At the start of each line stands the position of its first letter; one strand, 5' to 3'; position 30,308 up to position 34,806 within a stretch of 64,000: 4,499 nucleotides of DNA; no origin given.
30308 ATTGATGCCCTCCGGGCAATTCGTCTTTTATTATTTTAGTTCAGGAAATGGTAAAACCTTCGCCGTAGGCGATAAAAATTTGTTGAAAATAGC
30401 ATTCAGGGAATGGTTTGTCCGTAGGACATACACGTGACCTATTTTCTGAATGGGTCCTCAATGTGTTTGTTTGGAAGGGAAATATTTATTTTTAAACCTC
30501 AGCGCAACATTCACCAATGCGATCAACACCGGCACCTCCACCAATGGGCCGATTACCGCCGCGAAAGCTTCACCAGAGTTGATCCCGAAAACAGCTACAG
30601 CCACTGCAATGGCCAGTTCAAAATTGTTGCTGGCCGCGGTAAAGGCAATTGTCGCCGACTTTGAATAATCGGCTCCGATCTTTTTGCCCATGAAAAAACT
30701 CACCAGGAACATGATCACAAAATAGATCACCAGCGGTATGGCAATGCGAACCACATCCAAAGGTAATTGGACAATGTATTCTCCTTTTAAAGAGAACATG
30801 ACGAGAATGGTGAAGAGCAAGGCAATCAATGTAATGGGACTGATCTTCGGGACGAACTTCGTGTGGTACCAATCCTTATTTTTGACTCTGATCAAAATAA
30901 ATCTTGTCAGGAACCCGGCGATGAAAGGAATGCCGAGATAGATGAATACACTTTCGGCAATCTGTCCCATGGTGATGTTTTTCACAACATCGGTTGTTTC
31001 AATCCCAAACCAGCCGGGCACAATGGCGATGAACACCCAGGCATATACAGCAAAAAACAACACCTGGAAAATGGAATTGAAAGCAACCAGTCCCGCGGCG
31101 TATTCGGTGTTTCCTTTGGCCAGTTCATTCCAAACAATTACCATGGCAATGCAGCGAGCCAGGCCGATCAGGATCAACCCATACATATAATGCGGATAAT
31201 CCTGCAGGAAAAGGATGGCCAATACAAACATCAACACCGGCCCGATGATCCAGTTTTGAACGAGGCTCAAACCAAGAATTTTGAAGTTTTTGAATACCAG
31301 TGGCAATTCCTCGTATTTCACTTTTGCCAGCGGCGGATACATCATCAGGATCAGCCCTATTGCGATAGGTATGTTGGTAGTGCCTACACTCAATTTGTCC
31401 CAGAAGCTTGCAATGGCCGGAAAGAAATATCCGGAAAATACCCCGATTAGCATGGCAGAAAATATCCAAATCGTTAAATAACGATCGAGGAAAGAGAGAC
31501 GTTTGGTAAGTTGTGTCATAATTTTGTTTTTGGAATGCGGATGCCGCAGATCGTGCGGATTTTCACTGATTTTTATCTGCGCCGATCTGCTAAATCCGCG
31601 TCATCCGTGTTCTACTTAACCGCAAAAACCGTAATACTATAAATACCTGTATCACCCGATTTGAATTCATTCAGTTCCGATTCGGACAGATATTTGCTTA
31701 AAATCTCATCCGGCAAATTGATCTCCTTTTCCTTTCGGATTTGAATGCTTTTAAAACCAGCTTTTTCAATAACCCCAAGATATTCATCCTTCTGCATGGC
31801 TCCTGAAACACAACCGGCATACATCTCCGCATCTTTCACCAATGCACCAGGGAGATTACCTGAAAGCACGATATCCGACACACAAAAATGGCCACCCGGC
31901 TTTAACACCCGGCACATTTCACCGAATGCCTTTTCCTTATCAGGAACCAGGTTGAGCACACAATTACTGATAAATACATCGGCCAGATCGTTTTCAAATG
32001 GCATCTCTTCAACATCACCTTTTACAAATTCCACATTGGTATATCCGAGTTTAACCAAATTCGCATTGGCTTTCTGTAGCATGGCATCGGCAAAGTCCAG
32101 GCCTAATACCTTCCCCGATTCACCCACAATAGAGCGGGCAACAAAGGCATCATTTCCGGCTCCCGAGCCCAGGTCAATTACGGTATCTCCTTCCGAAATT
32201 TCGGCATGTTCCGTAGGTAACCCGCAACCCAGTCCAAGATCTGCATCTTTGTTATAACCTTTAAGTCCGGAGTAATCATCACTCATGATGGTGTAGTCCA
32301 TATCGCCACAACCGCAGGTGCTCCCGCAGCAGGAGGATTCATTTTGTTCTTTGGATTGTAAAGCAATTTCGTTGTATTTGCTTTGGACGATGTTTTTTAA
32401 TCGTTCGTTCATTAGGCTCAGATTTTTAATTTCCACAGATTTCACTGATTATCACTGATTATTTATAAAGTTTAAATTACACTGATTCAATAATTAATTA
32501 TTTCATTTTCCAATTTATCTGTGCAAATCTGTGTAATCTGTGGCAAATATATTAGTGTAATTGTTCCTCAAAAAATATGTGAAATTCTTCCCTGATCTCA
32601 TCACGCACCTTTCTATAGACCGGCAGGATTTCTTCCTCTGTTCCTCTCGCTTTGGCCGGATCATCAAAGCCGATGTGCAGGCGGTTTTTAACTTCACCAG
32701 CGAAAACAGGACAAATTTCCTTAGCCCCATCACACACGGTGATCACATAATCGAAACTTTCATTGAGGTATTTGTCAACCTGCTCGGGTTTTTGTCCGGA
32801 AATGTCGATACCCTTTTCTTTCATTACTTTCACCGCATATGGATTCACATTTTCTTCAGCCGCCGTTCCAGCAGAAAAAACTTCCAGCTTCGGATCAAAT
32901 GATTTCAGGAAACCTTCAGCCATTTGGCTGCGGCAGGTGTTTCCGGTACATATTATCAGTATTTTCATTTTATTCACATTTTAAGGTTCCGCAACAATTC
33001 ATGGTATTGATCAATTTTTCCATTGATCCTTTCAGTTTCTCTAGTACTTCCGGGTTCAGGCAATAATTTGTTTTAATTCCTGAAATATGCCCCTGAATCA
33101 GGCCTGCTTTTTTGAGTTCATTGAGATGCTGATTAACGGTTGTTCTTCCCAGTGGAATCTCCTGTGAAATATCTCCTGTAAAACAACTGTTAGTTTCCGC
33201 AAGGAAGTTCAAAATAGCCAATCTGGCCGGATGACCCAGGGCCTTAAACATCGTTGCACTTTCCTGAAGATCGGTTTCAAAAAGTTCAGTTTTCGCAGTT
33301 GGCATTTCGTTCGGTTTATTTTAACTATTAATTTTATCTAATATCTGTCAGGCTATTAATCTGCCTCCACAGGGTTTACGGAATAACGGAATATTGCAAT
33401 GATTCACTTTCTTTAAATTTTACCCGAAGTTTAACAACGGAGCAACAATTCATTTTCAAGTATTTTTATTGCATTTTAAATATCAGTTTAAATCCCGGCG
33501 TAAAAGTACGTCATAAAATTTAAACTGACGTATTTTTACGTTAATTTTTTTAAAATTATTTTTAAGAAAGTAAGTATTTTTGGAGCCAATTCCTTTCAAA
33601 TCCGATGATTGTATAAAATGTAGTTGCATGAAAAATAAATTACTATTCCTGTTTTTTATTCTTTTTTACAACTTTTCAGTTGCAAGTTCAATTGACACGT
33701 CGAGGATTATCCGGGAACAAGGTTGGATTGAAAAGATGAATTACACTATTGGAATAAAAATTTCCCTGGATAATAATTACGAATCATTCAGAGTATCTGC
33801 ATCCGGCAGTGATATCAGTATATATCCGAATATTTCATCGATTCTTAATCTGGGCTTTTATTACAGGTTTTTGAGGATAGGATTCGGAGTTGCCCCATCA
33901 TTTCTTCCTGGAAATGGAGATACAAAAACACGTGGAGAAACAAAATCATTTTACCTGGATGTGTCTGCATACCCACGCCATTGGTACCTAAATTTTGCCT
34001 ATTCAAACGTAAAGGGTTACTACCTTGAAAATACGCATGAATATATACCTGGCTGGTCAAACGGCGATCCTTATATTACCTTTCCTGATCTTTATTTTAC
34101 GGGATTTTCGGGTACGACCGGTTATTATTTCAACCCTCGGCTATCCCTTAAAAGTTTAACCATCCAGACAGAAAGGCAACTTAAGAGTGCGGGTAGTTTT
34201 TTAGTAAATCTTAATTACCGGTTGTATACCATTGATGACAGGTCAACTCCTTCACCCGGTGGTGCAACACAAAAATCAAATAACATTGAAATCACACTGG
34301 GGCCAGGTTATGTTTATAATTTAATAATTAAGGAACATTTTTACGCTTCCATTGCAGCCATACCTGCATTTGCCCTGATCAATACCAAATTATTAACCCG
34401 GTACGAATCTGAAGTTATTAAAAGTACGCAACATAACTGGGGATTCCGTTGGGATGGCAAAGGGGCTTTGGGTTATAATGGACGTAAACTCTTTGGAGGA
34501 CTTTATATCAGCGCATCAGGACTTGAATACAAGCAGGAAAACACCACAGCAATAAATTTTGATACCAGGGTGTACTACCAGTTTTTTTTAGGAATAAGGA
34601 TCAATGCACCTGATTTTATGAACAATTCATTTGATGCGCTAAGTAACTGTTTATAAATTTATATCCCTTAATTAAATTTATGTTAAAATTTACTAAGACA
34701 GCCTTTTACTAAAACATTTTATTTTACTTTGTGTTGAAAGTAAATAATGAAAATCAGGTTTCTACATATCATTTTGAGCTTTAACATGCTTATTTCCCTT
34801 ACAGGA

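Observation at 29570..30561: The ACR3 arsenite-pump 3' end is present three times: a ~449-bp tandem unit plus a divergent in-frame relic C-terminus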

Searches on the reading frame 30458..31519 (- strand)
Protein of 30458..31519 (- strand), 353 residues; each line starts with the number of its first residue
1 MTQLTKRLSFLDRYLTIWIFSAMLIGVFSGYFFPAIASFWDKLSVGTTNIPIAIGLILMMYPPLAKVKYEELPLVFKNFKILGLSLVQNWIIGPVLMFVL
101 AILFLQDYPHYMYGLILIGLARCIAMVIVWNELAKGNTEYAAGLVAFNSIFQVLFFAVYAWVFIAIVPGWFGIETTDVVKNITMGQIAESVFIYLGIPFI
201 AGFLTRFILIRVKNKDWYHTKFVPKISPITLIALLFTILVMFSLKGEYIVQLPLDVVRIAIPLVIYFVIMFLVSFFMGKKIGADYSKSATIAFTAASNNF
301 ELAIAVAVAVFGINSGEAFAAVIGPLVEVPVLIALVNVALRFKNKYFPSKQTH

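Call 17: find_encoding_contigs(protein=window:30458-31519:-, flank=6000, max_places=10)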
Protein window:30458-31519:- (353 aa): 13 contigs read that carry it; 10 places shown.
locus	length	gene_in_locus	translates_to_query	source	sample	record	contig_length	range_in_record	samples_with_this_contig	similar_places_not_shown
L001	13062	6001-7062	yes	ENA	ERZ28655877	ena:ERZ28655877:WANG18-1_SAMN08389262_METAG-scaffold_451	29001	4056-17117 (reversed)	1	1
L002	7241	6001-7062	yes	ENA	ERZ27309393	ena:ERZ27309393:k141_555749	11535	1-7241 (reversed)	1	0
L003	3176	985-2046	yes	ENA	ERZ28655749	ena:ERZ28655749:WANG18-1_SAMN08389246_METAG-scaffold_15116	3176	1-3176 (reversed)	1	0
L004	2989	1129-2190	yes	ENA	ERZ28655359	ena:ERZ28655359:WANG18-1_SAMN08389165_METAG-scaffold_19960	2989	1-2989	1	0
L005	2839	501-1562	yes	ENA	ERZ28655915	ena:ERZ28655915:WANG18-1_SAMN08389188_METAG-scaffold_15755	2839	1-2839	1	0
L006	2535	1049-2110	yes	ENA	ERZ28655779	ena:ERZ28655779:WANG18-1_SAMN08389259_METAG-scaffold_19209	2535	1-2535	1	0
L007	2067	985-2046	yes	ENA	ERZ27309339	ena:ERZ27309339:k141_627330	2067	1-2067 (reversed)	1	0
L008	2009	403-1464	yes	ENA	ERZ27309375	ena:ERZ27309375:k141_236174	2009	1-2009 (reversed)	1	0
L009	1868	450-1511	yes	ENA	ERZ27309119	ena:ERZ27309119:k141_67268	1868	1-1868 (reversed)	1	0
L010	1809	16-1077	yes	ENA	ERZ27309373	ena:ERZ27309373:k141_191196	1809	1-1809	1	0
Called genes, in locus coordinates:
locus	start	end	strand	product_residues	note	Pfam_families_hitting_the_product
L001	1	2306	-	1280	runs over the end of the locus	PF00873:ACR_tran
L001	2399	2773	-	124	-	PF26622:DUF8199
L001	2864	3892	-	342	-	PF14391:DUF4421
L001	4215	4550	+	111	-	PF01022:HTH_5, PF12802:MarR_2 (weak), PF12840:HTH_20, PF13412:HTH_24 (faint)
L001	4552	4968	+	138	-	PF01451:LMWPc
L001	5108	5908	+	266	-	PF01135:PCMT, PF13489:Methyltransf_23, PF01209:Ubie_methyltran, PF13847:Methyltransf_31, PF08241:Methyltransf_11, PF08242:Methyltransf_12, PF13649:Methyltransf_25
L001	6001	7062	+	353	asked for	PF01758:SBF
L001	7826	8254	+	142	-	-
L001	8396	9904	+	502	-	PF25919:BSH_CusB (weak), PF25989:YknX_C (faint), PF25967:RND-MFP_C (weak), PF25975:CzcB_C (weak)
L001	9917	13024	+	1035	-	PF00873:ACR_tran, PF03176:MMPL (weak)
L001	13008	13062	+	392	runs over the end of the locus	PF02321:OEP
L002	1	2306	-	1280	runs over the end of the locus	PF00873:ACR_tran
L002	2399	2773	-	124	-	PF26622:DUF8199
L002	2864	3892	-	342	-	PF14391:DUF4421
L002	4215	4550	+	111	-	PF01022:HTH_5, PF12802:MarR_2 (weak), PF12840:HTH_20, PF13412:HTH_24 (faint)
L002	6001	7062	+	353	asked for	PF01758:SBF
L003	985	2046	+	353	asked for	PF01758:SBF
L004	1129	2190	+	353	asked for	PF01758:SBF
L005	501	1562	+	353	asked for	PF01758:SBF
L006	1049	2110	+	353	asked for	PF01758:SBF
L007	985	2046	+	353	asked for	PF01758:SBF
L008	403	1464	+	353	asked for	PF01758:SBF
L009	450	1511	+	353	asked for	PF01758:SBF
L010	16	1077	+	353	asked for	PF01758:SBF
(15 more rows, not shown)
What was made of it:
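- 30458..31519 (-): Live ACR3 arsenite efflux gene (353 aa). It is the last gene of an arsR-arsC-arsM-ACR3 operon. The identical protein occurs on 13 contigs (call 17).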

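Call 22: find_related_loci(query=window:30458-31519:-, collection=genome_contigs, flank=6000)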
Query window:30458-31519:- (353 aa) in genome_contigs; peptide patterns used: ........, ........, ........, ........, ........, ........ (x = any residue, [..] = any of these).
600 stretches matched a pattern (row limit reached: there are more); 595 encode a relative of the query (tblastn E <= 1e-3); the best 80 are kept; 80 distinct loci.
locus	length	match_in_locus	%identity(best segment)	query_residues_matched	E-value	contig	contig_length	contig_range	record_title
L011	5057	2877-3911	83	1-347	0e+0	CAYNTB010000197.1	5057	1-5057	MAG TPA_asm: uncultured Bacteroidales bacterium isolate binchicken_co42_431 genome assembly, contig: NODE_32913_length_5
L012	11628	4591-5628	82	1-348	0e+0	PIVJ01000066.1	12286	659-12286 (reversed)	MAG: Bacteroidetes bacterium isolate Glo_2 GloG15_CONTIG6512, whole genome shotgun sequence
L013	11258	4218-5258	81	1-349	0e+0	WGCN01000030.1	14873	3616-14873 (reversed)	MAG: Calditrichales bacterium isolate S144_8_esom k151_144440, whole genome shotgun sequence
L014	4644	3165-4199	82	1-347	0e+0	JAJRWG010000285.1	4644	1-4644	MAG: Bacteroidetes bacterium isolate Dive96_bin2.160 k141_3730710, whole genome shotgun sequence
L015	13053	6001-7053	78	1-353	0e+0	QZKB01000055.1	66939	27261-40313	MAG: Ignavibacteriales bacterium isolate SURF_24 Ga0104751_1000490, whole genome shotgun sequence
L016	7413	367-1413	80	1-351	0e+0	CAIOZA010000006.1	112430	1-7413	MAG: uncultured Ignavibacteria bacterium isolate KTt_bin-1687 genome assembly, contig: bin-1687:006/148, whole genome sh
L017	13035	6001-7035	81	1-347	0e+0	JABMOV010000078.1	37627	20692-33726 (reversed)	MAG: Candidatus Neomarinimicrobiota bacterium isolate bin.159 k141_2833971, whole genome shotgun sequence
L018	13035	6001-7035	80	1-347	0e+0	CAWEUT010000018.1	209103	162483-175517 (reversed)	MAG: uncultured Ignavibacteriaceae bacterium isolate MFD01299.bin.1.246 genome assembly, contig: contig_33802, whole gen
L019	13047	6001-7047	80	1-351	0e+0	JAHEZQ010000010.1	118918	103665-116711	MAG: Melioribacter sp. isolate nzgw155 NODE_194_length_118919_cov_6.225829, whole genome shotgun sequence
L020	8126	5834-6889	79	1-351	0e+0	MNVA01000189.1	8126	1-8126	MAG: Ignavibacteria bacterium CG1_02_37_35 cg1_0.2_scaffold_17753_c, whole genome shotgun sequence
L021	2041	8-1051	79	1-350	0e+0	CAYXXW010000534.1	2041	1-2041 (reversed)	MAG TPA_asm: uncultured Melioribacteraceae bacterium isolate SRP155585_co1_19 genome assembly, contig: NODE_70760_length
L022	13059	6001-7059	79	1-351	0e+0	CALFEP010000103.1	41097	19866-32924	MAG TPA_asm: uncultured Bacteroidetes bacterium isolate SRR3330207_bin.16_CONCOCT_v1.1_MAG genome assembly, contig: ERZ7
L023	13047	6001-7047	79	3-351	0e+0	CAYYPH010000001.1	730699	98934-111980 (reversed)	MAG TPA_asm: uncultured Prolixibacteraceae bacterium isolate binchicken_co66_18 genome assembly, contig: NODE_3_length_7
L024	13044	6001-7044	79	1-350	0e+0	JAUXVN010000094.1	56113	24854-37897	MAG: Ignavibacteria bacterium isolate C15_concoct.bin.94 C15_k141_91740, whole genome shotgun sequence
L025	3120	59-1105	78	1-351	0e+0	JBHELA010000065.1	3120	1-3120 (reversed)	MAG: Ignavibacteria bacterium isolate bin.751 k141_3835882, whole genome shotgun sequence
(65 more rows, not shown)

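Call 69: list_cluster_members(proteins=[window:30458-31519:-, window:48066-50483:+, window:29073-29501:-])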
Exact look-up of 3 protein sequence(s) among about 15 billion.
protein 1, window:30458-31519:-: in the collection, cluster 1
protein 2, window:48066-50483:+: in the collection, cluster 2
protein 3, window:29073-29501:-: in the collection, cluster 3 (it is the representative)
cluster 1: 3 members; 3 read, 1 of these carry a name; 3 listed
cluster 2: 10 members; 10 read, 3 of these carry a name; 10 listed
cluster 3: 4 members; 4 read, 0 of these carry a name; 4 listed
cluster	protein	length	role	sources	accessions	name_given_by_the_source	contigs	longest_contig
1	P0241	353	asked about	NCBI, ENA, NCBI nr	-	-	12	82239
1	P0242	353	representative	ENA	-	-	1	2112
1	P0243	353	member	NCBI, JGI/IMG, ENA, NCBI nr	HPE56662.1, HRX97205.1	MAG TPA: ACR3 family arsenite efflux transporter [Bacteroidales bacterium] | ACR3 family arsenite efflux transporter [Bacteroidales bacterium]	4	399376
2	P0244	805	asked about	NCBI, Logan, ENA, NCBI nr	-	-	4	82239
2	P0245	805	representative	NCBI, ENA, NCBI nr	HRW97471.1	MAG TPA: glycoside hydrolase family 127 protein [Bacteroidales bacterium] | glycoside hydrolase family 127 protein [Bacteroidales bacterium]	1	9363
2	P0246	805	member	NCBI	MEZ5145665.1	MAG: glycoside hydrolase family 127 protein [Bacteroidales bacterium]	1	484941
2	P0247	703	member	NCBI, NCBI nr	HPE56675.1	MAG TPA: glycoside hydrolase family 127 protein [Bacteroidales bacterium] | glycoside hydrolase family 127 protein [Bacteroidales bacterium]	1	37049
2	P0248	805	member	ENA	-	-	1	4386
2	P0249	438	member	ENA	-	-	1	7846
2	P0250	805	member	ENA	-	-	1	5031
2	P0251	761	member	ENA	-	-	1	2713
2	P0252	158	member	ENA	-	-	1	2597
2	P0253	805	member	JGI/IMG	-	-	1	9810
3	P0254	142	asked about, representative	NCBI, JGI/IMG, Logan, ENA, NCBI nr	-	-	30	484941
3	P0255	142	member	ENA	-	-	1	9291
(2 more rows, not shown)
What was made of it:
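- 30458..31519 (-): Pfam SBF and ACR3 naming in calls 17 and 69.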

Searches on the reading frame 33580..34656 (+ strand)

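Call 26: search_protein_families(library=pfam, proteins=[window:33580-34656:+], max_evalue=0.001)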
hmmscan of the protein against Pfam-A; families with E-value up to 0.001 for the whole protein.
window:33580-34656:+ (358 aa): 1 family
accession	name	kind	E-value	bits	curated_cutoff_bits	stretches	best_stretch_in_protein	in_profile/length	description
PF14391.12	DUF4421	-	1.8e-45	156.2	32.1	1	49-340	6-301/302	Domain of unknown function (DUF4421)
